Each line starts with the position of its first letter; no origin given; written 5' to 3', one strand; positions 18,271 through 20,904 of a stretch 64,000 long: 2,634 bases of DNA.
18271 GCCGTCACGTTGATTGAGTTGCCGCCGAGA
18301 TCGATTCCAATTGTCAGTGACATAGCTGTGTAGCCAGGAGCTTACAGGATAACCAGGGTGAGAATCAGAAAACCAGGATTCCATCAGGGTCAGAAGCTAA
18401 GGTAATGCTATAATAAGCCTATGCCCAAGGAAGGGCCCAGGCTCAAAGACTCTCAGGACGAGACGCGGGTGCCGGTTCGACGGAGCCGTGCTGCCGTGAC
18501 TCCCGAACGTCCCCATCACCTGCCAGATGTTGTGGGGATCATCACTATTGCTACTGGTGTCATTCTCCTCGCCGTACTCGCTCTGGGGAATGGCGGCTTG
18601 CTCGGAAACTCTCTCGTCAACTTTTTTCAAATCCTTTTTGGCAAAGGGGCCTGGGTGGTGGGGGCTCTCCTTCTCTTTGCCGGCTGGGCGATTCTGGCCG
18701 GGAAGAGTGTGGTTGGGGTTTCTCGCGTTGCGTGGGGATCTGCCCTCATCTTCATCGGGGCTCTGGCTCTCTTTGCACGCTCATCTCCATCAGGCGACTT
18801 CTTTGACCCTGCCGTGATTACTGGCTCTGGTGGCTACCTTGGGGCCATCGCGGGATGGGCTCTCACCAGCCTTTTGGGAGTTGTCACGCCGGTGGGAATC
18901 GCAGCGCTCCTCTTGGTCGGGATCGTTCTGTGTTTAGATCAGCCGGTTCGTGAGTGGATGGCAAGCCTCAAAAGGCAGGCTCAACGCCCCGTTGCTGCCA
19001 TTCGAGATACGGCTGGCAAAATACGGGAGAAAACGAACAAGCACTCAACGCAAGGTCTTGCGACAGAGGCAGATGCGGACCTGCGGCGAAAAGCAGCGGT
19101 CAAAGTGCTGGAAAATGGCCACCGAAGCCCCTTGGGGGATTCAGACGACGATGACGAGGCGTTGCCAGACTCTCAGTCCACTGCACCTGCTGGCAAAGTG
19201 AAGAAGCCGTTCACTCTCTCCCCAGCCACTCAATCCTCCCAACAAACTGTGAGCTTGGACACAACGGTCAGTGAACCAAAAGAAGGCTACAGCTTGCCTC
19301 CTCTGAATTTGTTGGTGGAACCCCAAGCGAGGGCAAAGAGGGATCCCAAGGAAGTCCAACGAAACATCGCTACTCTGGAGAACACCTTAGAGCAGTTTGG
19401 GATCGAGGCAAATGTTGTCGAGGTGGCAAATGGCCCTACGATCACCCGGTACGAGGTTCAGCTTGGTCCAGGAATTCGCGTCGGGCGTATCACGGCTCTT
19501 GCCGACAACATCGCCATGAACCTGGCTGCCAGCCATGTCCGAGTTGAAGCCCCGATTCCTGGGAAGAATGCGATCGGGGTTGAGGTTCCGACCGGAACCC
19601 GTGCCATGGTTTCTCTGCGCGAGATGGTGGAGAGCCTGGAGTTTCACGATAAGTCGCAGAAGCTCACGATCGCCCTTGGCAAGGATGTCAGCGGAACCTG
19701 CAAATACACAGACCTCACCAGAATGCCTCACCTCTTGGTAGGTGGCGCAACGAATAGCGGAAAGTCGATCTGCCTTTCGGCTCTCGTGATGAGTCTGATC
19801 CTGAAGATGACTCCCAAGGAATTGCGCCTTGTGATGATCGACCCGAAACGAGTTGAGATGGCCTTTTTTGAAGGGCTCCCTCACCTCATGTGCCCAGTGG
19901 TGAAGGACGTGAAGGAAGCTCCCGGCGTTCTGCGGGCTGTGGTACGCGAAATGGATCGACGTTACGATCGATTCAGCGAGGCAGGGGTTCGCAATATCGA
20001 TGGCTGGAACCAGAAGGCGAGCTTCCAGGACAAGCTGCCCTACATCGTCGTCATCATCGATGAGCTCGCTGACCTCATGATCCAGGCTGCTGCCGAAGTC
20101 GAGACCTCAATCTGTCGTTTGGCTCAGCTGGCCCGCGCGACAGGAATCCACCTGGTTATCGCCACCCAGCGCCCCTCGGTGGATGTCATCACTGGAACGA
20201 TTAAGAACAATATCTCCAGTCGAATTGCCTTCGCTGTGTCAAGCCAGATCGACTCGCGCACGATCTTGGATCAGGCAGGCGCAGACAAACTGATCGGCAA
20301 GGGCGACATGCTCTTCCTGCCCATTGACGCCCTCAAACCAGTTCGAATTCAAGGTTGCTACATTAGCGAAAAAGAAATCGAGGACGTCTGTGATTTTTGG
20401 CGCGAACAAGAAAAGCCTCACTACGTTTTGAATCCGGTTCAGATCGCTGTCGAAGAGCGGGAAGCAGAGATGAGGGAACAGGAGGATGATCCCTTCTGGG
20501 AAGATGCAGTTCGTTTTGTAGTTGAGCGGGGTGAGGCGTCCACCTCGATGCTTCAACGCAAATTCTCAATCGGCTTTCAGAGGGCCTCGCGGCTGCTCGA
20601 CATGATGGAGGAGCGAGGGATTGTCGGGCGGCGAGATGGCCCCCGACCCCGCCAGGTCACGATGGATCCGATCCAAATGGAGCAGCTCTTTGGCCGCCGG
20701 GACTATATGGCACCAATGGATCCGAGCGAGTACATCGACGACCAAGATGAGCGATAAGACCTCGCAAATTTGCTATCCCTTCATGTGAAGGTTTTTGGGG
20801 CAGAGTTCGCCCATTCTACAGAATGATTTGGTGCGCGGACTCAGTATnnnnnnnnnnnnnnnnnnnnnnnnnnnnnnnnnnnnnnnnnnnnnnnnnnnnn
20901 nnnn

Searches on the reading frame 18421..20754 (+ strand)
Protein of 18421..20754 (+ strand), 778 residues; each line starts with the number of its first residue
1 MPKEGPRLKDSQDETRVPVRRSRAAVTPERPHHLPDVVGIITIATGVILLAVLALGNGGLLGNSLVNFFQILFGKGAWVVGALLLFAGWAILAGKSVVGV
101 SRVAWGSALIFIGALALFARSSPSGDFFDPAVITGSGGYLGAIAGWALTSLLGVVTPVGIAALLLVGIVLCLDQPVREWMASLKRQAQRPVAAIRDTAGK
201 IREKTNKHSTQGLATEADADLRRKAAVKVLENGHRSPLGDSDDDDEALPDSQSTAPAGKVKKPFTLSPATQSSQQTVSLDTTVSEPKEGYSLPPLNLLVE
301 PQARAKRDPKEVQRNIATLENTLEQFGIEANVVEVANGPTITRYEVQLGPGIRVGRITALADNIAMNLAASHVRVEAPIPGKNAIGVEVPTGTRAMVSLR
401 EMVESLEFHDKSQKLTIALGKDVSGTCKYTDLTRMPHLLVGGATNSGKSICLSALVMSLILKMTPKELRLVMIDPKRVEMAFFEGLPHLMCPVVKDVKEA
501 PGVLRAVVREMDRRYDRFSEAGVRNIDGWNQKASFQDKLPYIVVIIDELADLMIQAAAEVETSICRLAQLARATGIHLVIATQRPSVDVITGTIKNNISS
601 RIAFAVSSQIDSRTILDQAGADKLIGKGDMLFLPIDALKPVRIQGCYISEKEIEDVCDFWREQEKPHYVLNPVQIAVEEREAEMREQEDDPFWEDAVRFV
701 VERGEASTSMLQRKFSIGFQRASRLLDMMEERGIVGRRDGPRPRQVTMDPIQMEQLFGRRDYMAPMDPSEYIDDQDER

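Call 39: search_protein_families(library=pfam, proteins=[window:18421-20754:+])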
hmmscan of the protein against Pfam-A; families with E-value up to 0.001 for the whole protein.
window:18421-20754:+ (778 aa): 4 families
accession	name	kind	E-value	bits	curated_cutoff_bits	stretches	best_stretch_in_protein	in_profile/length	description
PF01580.24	FtsK_SpoIIIE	-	2e-57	194.6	24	1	399-587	2-221/221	FtsK/SpoIIIE family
PF17854.6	FtsK_alpha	-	4.5e-32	110.7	22.9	1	292-390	1-100/101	FtsK alpha domain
PF09397.16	FtsK_gamma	-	4.6e-25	87.5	30.6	1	688-748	2-62/63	Ftsk gamma domain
PF13491.11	FtsK_4TM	-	1.2e-05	25.5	23.1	1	58-175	47-162/171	4TM region of DNA translocase FtsK/SpoIIIE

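Call 40: find_related_loci(query=window:18421-20754:+, collection=genome_contigs, flank=1000)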
Query window:18421-20754:+ (778 aa) in genome_contigs; peptide patterns used: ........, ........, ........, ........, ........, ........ (x = any residue, [..] = any of these).
237 stretches matched a pattern; 13 encode a relative of the query (tblastn E <= 1e-3); 13 distinct loci.
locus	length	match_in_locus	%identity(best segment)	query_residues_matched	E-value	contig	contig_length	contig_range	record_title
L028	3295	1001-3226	64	4-778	0e+0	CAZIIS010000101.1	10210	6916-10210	MAG TPA_asm: uncultured Fimbriimonadaceae bacterium isolate SRP216815_co1_292 genome assembly, contig: NODE_8910_length_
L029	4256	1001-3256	61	2-776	0e+0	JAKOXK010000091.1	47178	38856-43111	MAG: Armatimonadota bacterium isolate JPNG_metabat.53 k201_521873, whole genome shotgun sequence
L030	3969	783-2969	58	25-775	0e+0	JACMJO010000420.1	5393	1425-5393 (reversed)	MAG: Fimbriimonadaceae bacterium isolate ES-bin-173 ES-bin-173-contig-k141_10627335, whole genome shotgun sequence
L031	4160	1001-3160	57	32-775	0e+0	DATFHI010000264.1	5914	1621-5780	MAG TPA_asm: Fimbriimonadaceae bacterium isolate SMAG_U8685 k141_491469, whole genome shotgun sequence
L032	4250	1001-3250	57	3-774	0e+0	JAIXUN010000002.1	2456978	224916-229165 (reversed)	MAG: bacterium isolate D1_MAG_00021 pond_D1_MAG_00021_000000000001, whole genome shotgun sequence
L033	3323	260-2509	56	3-774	0e+0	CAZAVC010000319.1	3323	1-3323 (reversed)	MAG TPA_asm: uncultured Fimbriimonas sp. isolate binchicken_co192_40 genome assembly, contig: NODE_6566_length_3323_cov_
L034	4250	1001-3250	56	4-774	0e+0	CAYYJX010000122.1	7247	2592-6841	MAG TPA_asm: uncultured Fimbriimonas sp. isolate SRP278252_co3_79 genome assembly, contig: NODE_21485_length_7247_cov_6.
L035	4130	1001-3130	57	15-758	0e+0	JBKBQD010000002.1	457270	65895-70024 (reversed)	MAG: Fimbriimonadaceae bacterium isolate 21I_069.bin.6 NODE_2_length_457270_cov_7.675439, whole genome shotgun sequence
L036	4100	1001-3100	58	32-757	0e+0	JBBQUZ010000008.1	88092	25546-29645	MAG: Fimbriimonadales bacterium isolate Co_metawrap_1960 Cmw_1960_k141_20330257_length_88092_cov_11.0000, whole genome s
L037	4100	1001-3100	55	22-758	0e+0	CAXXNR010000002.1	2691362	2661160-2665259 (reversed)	MAG: Fimbriimonadaceae bacterium isolate 939668e7-54b4-418c-928c-765401946cf0 genome assembly, contig: contig_2, whole g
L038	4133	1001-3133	54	32-758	0e+0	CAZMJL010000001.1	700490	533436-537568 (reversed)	MAG TPA_asm: uncultured Fimbriimonas sp. isolate binchicken_co214_142 genome assembly, contig: NODE_1_length_700490_cov_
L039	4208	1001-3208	36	59-746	1e-138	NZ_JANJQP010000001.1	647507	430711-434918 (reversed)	Oenococcus kitaharae strain CRBO2176 contig00001, whole genome shotgun sequence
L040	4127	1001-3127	59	15-759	0e+0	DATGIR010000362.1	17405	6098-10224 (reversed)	MAG TPA_asm: Fimbriimonadaceae bacterium isolate SMAG_U9812 k141_885544, whole genome shotgun sequence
